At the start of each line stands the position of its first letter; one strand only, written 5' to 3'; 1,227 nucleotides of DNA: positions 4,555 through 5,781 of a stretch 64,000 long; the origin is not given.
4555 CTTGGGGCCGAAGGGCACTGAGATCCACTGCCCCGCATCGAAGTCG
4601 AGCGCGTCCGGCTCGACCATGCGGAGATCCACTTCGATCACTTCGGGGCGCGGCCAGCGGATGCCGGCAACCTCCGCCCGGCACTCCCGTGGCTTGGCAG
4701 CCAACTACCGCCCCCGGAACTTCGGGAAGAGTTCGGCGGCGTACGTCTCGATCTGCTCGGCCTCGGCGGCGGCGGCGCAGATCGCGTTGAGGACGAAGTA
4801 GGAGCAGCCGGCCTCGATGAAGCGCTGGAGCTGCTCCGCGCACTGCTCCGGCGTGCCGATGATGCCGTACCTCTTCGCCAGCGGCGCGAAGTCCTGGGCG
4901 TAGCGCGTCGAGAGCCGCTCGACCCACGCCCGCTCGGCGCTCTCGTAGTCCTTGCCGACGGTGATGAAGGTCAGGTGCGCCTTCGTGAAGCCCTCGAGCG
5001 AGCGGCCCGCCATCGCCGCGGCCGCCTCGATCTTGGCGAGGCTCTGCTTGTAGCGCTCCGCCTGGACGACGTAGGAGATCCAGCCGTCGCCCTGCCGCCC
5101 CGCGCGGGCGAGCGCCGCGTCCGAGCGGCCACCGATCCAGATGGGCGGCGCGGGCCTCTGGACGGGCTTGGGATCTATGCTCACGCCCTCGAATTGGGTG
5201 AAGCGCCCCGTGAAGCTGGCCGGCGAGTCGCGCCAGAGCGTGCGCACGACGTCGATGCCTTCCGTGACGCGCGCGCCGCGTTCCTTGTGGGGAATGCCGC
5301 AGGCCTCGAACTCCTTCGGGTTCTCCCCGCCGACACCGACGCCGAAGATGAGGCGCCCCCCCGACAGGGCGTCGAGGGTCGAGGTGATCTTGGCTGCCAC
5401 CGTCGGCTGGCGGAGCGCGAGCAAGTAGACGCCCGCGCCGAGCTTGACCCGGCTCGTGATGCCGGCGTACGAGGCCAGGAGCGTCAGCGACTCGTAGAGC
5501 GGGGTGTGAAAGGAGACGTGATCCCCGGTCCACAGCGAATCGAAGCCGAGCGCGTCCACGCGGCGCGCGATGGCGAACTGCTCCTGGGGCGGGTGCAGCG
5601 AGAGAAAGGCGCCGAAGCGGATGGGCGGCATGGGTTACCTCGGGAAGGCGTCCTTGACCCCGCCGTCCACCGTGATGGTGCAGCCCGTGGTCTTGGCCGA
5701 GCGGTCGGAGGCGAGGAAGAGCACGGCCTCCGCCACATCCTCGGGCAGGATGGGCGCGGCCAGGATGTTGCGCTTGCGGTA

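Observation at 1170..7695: Unusual five-gene minus-strand cluster: GT4 glycosyltransferase, ThDP enzyme, FNR-like reductase, F420-type LLM and fused rhamnulose-1-P aldolase/SDR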

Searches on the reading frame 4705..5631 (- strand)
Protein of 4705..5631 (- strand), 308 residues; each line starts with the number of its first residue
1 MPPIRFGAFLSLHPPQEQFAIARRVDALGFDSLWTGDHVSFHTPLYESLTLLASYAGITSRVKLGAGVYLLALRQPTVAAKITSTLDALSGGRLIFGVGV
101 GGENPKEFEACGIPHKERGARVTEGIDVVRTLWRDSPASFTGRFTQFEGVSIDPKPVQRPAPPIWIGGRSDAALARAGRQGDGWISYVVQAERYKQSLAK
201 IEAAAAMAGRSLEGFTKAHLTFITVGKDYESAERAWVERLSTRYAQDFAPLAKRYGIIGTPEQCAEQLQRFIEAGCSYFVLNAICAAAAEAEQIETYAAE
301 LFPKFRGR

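Call 3: search_protein_families(library=pfam, proteins=[window:4705-5631:-], max_evalue=0.001)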
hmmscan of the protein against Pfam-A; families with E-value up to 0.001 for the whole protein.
window:4705-5631:- (308 aa): 1 family
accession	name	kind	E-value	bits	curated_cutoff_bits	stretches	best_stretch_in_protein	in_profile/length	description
PF00296.26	Bac_luciferase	-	2.2e-60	205.1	27.9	1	14-276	21-312/314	Luciferase-like monooxygenase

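Call 4: search_protein_families(library=ncbifam, proteins=[window:4705-5631:-], max_evalue=0.001)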
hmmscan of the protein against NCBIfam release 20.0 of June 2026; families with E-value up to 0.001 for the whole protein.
window:4705-5631:- (308 aa): 33 families (the best 25 are shown)
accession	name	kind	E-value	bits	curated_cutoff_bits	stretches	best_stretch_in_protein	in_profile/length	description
TIGR03619.1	F420_Rv2161c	subfamily_domain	5.7e-59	199.7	166.9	1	20-235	2-227/247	TIGR03619 family F420-dependent LLM class oxidoreductase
TIGR03854.1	F420_MSMEG_3544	hypoth_equivalog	7.7e-38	130.5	295.6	1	13-304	10-288/290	TIGR03854 family LLM class F420-dependent oxidoreductase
TIGR03560.1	F420_Rv1855c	subfamily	1.6e-36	126.2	231.4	1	17-217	14-224/227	TIGR03560 family F420-dependent LLM class oxidoreductase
TIGR03571.1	lucif_BA3436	subfamily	1.5e-32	113.1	303.9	1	16-208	31-226/304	TIGR03571 family LLM class oxidoreductase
TIGR03621.1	F420_MSMEG_2516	subfamily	7.6e-30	104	213.15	1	4-282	1-280/295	TIGR03621 family F420-dependent LLM class oxidoreductase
TIGR03555.1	F420_mer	equivalog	1.9e-28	99.8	348.7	1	22-235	18-224/325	5,10-methylenetetrahydromethanopterin reductase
NF002619.0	PRK02271.1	equivalog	1.9e-28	99.7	276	1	14-235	12-225/329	5,10-methylenetetrahydromethanopterin reductase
TIGR04021.1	LLM_DMSO2_sfnG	equivalog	2.1e-27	96.4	382.95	1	46-230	61-242/350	dimethylsulfone monooxygenase SfnG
TIGR03565.1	alk_sulf_monoox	equivalog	4.7e-26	91.6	518.2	1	21-221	32-228/346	FMNH2-dependent alkanesulfonate monooxygenase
NF001939.1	PRK00719.1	subfamily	3.4e-25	88.6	510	1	47-221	54-228/373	alkanesulfonate monooxygenase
TIGR04465.1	ArgArg_F420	equivalog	4.2e-22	78.7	470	1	21-241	65-288/364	F420-dependent hydroxymycolic acid dehydrogenase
TIGR03559.1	F420_Rv3520c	subfamily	9.8e-22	77.4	335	1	14-233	11-236/325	LLM class F420-dependent oxidoreductase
TIGR03857.1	F420_MSMEG_2249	hypoth_equivalog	2.5e-20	72.9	218.4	1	17-244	15-234/329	TIGR03857 family LLM class F420-dependent oxidoreductase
TIGR03564.1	F420_MSMEG_4879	subfamily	1.3e-19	70.8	234.25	1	21-279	4-263/265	TIGR03564 family F420-dependent LLM class oxidoreductase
TIGR04024.1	F420_NP1902A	hypoth_equivalog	1.8e-19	69.7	345.4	1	18-232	17-224/330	TIGR04024 family LLM class F420-dependent oxidoreductase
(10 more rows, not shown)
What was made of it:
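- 4705..5631 (-): Luciferase-like (LLM) oxidoreductase of the TIGR03619/Rv2161c family, 308 aa. Core gene. TIGR03619 scores 199.7 (cut-off 166.9) (call 4).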

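Call 5: find_encoding_contigs(protein=window:4705-5631:-, flank=10000, max_places=6)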
Protein window:4705-5631:- (308 aa): 1 contig read that carries it; 1 place shown.
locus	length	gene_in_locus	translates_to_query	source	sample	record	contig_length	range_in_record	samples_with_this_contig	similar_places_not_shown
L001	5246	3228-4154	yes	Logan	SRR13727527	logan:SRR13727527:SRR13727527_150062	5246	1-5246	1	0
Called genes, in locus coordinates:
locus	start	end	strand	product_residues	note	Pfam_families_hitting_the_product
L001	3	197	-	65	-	?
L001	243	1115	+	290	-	PF00892:EamA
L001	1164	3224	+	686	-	PF00596:Aldolase_II, PF00106:adh_short, PF08659:KR (weak), PF13561:adh_short_C2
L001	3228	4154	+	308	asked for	PF00296:Bac_luciferase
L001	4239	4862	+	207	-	PF00970:FAD_binding_6, PF00175:NAD_binding_1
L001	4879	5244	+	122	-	?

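Call 6: find_homologous_proteins(query=window:4705-5631:-, max_evalue=1e-20)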
Query window:4705-5631:- (308 aa): 2778 proteins with E <= 1e-20 among 8000 candidates; the best 120 are listed.
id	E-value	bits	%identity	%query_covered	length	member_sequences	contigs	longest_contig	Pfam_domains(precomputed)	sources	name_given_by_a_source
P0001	4.3e-197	671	96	100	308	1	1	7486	PF00296.27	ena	-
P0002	5.1e-196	668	96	100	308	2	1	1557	PF00296.27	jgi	jgi:probable F420-dependent oxidoreductase, Rv2161c family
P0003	2.7e-195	665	96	100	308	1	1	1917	PF00296.27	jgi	jgi:probable F420-dependent oxidoreductase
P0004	6.1e-194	661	95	100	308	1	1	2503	PF00296.27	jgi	jgi:probable F420-dependent oxidoreductase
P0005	6.6e-192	654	93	100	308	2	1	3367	PF00296.27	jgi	jgi:probable F420-dependent oxidoreductase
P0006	1.8e-191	653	93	100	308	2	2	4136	PF00296.27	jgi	jgi:probable F420-dependent oxidoreductase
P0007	2.4e-191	652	94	99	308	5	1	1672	PF00296.27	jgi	-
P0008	6.3e-191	651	93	100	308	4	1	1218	PF00296.27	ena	-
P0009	4.9e-190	648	92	100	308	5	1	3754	PF00296.27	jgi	jgi:probable F420-dependent oxidoreductase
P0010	7.7e-190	647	93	100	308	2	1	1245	PF00296.27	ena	-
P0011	1.3e-187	640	91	100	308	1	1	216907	PF00296.27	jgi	-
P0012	2.4e-186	636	92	100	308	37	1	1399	PF00296.27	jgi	jgi:probable F420-dependent oxidoreductase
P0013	1.4e-185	633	90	100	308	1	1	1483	PF00296.27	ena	-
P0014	2.6e-185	633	91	100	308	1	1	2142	PF00296.27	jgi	jgi:probable F420-dependent oxidoreductase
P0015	1.2e-184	630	90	100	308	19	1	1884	PF00296.27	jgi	jgi:probable F420-dependent oxidoreductase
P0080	1.3e-173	594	84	100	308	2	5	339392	PF00296.27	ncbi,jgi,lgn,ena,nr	ncbi:MAG TPA: LLM class flavin-dependent oxidoreductase [Candidatus Bathyarchaeia archaeon]|nr:LLM c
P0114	6.0e-163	559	78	99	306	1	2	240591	PF00296.27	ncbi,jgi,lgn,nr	ncbi:MAG TPA: LLM class flavin-dependent oxidoreductase [Verrucomicrobiae bacterium]|jgi:probable F4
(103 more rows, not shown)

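Call 7: find_encoding_contigs(protein=P0011, flank=10000, max_places=2)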
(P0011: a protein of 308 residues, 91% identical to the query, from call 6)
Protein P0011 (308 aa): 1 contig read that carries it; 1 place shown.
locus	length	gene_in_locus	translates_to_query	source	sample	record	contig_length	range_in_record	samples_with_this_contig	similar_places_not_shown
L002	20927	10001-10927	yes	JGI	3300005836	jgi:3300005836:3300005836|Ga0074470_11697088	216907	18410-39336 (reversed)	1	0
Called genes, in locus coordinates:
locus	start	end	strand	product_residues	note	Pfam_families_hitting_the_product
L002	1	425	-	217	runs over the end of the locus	-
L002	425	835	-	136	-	PF03994:DUF350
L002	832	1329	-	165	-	PF13785:DUF4178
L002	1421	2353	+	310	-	PF09084:NMT1, PF13379:NMT1_2 (faint)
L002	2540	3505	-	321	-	PF01734:Patatin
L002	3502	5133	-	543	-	PF00501:AMP-binding, PF13193:AMP-binding_C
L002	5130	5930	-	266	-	PF03781:FGE-sulfatase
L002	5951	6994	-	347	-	PF11583:AurF, PF00268:Ribonuc_red_sm (faint)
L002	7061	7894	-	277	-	PF01209:Ubie_methyltran (weak), PF13489:Methyltransf_23, PF08241:Methyltransf_11, PF08242:Methyltransf_12, PF13649:Methyltransf_25, PF13847:Methyltransf_31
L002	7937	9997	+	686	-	PF00596:Aldolase_II, PF00106:adh_short, PF08659:KR, PF13561:adh_short_C2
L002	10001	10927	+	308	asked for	PF00296:Bac_luciferase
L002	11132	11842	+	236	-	PF00970:FAD_binding_6, PF00175:NAD_binding_1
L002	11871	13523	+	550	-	PF02776:TPP_enzyme_N, PF00205:TPP_enzyme_M, PF02775:TPP_enzyme_C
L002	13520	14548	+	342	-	PF00534:Glycos_transf_1, PF13692:Glyco_trans_1_4, PF13524:Glyco_trans_1_2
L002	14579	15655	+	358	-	PF00437:T2SSE, PF13191:AAA_16 (faint), PF13401:AAA_22 (faint)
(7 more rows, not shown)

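Call 8: find_encoding_contigs(protein=P0080, flank=10000, max_places=3)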
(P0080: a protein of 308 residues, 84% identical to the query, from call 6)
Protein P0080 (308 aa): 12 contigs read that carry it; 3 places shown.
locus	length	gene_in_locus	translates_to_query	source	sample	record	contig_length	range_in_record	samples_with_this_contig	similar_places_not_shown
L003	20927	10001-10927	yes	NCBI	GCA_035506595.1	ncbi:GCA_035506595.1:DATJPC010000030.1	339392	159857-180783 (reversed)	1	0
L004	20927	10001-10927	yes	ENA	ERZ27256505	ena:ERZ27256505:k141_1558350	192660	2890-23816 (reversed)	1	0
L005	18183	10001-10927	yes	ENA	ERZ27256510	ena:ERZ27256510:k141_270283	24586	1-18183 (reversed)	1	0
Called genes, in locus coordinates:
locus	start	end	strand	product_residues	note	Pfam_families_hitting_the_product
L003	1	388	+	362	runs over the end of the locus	PF02746:MR_MLE_N, PF13378:MR_MLE_C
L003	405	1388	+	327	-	PF04392:ABC_sub_bind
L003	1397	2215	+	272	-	PF12146:Hydrolase_4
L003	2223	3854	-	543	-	PF00501:AMP-binding, PF13193:AMP-binding_C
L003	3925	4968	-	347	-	PF00268:Ribonuc_red_sm (faint), PF11583:AurF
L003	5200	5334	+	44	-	-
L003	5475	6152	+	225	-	-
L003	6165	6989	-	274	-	PF13489:Methyltransf_23, PF08241:Methyltransf_11, PF08242:Methyltransf_12, PF13649:Methyltransf_25, PF13847:Methyltransf_31 (weak)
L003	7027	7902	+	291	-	PF00892:EamA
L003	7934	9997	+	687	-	PF00596:Aldolase_II, PF00106:adh_short, PF08659:KR, PF13561:adh_short_C2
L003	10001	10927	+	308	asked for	PF00296:Bac_luciferase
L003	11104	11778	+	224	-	PF00970:FAD_binding_6, PF00175:NAD_binding_1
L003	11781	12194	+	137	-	-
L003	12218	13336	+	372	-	PF21320:WHD_Rv2258c, PF00891:Methyltransf_2 (weak), PF13489:Methyltransf_23, PF05175:MTS, PF13847:Methyltransf_31, PF08241:Methyltransf_11, PF08242:Methyltransf_12, PF13649:Methyltransf_25, +1 more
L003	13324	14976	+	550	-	PF02776:TPP_enzyme_N, PF00205:TPP_enzyme_M, PF02775:TPP_enzyme_C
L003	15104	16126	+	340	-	PF20706:GT4-conflict (faint), PF00534:Glycos_transf_1, PF13692:Glyco_trans_1_4, PF13524:Glyco_trans_1_2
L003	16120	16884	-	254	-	PF00497:SBP_bac_3, PF12974:Phosphonate-bd (weak)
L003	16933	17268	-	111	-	-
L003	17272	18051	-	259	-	PF03746:LamB_YcsF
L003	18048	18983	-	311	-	PF00296:Bac_luciferase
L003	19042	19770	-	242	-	PF01144:CoA_trans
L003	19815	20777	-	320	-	PF01144:CoA_trans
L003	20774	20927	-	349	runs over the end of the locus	PF00291:PALP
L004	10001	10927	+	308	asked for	PF00296:Bac_luciferase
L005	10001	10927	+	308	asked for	PF00296:Bac_luciferase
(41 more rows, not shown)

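Call 9: find_encoding_contigs(protein=P0114, flank=10000, max_places=2)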
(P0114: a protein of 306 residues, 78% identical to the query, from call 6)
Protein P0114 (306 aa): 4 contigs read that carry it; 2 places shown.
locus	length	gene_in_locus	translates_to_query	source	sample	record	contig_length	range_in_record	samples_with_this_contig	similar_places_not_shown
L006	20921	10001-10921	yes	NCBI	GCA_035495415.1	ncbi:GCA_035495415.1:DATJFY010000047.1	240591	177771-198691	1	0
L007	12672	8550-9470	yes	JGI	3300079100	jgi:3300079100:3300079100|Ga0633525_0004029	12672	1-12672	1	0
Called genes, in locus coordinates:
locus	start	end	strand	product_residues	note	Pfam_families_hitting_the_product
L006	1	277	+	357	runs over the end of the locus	PF05987:DUF898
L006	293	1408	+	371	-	PF23368:DUF7092 (faint), PF01435:Peptidase_M48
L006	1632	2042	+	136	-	PF04519:Bactofilin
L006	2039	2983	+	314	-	PF01551:Peptidase_M23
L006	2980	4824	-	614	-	PF24389:ORC-CDC6-like (faint), PF00005:ABC_tran, PF02463:SMC_N (faint), PF13175:AAA_15 (faint), PF13238:AAA_18 (faint), PF13304:AAA_21 (faint), PF00005:ABC_tran, PF16326:ABC_tran_CTD, +3 more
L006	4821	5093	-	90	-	PF01541:GIY-YIG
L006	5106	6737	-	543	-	PF00501:AMP-binding, PF13193:AMP-binding_C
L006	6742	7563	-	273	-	PF03781:FGE-sulfatase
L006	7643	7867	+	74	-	-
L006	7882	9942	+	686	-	PF00596:Aldolase_II, PF00106:adh_short, PF08659:KR, PF13561:adh_short_C2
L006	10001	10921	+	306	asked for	PF00296:Bac_luciferase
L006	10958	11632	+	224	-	PF00970:FAD_binding_6, PF00175:NAD_binding_1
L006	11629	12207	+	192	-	-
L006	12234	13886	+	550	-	PF02776:TPP_enzyme_N, PF00205:TPP_enzyme_M, PF02775:TPP_enzyme_C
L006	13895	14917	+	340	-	PF00534:Glycos_transf_1, PF13692:Glyco_trans_1_4, PF13524:Glyco_trans_1_2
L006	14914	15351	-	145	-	PF14539:DUF4442 (weak), PF13622:4HBT_3 (weak), PF03061:4HBT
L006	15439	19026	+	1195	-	PF00664:ABC_membrane, PF09818:ABC_ATPase (faint), PF00005:ABC_tran, PF01935:DUF87 (faint), PF06414:Zeta_toxin (faint), PF00664:ABC_membrane, PF00005:ABC_tran, PF02463:SMC_N (weak), +4 more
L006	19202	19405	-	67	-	-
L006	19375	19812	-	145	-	PF04392:ABC_sub_bind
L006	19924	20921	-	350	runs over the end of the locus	PF00291:PALP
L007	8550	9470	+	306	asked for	PF00296:Bac_luciferase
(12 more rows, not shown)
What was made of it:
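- The flanks differ on both sides (calls 7-9).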

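Call 12: find_related_loci(query=A1, collection=genome_contigs, flank=10000)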
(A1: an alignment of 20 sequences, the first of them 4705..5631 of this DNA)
Query A1 (308 aa) in genome_contigs; peptide patterns used: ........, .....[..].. (x = any residue, [..] = any of these).
187 stretches matched a pattern; 142 encode a relative of the query (tblastn E <= 1e-3); the best 80 are kept; 80 distinct loci.
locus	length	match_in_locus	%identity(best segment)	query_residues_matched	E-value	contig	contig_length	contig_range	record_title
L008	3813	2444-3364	88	1-307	0e+0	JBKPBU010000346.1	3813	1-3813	MAG: Candidatus Methylomirabilota bacterium isolate GB_EKS_MAG_00070 GB_EKS_000001203786, whole genome shotgun sequence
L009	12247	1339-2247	85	4-306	6e-176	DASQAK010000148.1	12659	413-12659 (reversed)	MAG TPA_asm: Candidatus Methylomirabilota bacterium isolate SMAG_U11643 k141_966348, whole genome shotgun sequence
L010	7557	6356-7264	85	4-306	2e-173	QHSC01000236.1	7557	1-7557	MAG: Candidatus Rokuibacteriota bacterium isolate AR4 14_1009_09_40cm_scaffold_5979_curated, whole genome shotgun sequen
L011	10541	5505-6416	80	5-308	9e-171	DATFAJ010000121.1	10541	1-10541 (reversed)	MAG TPA_asm: Candidatus Methylomirabilota bacterium isolate SMAG_U8498 k141_7988, whole genome shotgun sequence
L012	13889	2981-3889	80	4-306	4e-169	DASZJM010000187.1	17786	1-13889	MAG TPA_asm: Candidatus Methylomirabilota bacterium isolate SMAG_U6629 k141_3000568, whole genome shotgun sequence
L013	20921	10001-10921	80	2-308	1e-168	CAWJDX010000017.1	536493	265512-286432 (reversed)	MAG: uncultured Candidatus Rokubacteria bacterium isolate MFD06298.bin.2.137 genome assembly, contig: contig_37586, whol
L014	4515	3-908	85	5-306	7e-173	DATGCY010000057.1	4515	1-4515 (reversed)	MAG TPA_asm: Candidatus Methylomirabilota bacterium isolate SMAG_U9660 k141_1974940, whole genome shotgun sequence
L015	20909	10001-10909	81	6-308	3e-168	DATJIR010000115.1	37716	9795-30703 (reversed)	MAG TPA_asm: Verrucomicrobiia bacterium isolate SMAG_U15543 k141_2779922, whole genome shotgun sequence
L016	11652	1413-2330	85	1-306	3e-168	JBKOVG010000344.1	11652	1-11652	MAG: Candidatus Methylomirabilota bacterium isolate GM_EKS_MAG_00050 GM_EKS_000000497935, whole genome shotgun sequence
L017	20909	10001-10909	80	6-308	1e-167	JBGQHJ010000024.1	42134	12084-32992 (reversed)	MAG: Candidatus Methylomirabilia bacterium isolate OBJ2_061818_070_75 k141_1131756_length_42134_cov_155.7900, whole geno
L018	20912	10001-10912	80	5-308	1e-167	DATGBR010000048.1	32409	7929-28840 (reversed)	MAG TPA_asm: Candidatus Methylomirabilota bacterium isolate SMAG_U9627 k141_527769, whole genome shotgun sequence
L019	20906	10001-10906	80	4-305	8e-166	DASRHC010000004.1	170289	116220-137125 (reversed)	MAG TPA_asm: Candidatus Methylomirabilota bacterium isolate SMAG_U10074 k141_831277, whole genome shotgun sequence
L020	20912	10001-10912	80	4-307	8e-166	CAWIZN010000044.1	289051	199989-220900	MAG: uncultured Candidatus Rokubacteria bacterium isolate MFD00962.bin.2.184 genome assembly, contig: contig_40776, whol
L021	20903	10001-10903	79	6-306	7e-166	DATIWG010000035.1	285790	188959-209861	MAG TPA_asm: Nitrosotalea sp. isolate SMAG_U15217 k141_400016, whole genome shotgun sequence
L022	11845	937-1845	80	1-303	2e-165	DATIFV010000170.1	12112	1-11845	MAG TPA_asm: Candidatus Methylomirabilota bacterium isolate SMAG_U16404 k141_114833, whole genome shotgun sequence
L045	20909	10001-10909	75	4-306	6e-156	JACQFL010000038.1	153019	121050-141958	MAG: Candidatus Rokuibacteriota bacterium isolate NC_groundwater_1046_Pr1_S-0.65um_71_27 Montesol18_Sp65_coassembly_scaf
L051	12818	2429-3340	74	4-307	3e-154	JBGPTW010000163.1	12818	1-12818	MAG: Candidatus Methylomirabilia bacterium isolate OBJ1_062018_110_59 k141_3232986_length_12818_cov_15.3804, whole genom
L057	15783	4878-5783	73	4-305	4e-153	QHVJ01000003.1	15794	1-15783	MAG: Acidobacteria bacterium isolate AA35 14_1009_16_40cm_scaffold_10236_curated, whole genome shotgun sequence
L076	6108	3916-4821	74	4-306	9e-150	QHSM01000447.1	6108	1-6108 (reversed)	MAG: Candidatus Rokuibacteriota bacterium isolate AR30 14_0927_05_40cm_scaffold_9824_curated, whole genome shotgun seque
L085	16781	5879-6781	75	6-306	9e-147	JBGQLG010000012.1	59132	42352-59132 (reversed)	MAG: Candidatus Methylomirabilia bacterium isolate OBJ2_061818_050_43 k141_1626363_length_59132_cov_50.4093, whole genom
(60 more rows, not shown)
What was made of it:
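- All 80 loci returned by the scan (of 142 relatives it detected) belong to one lineage (call 12).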
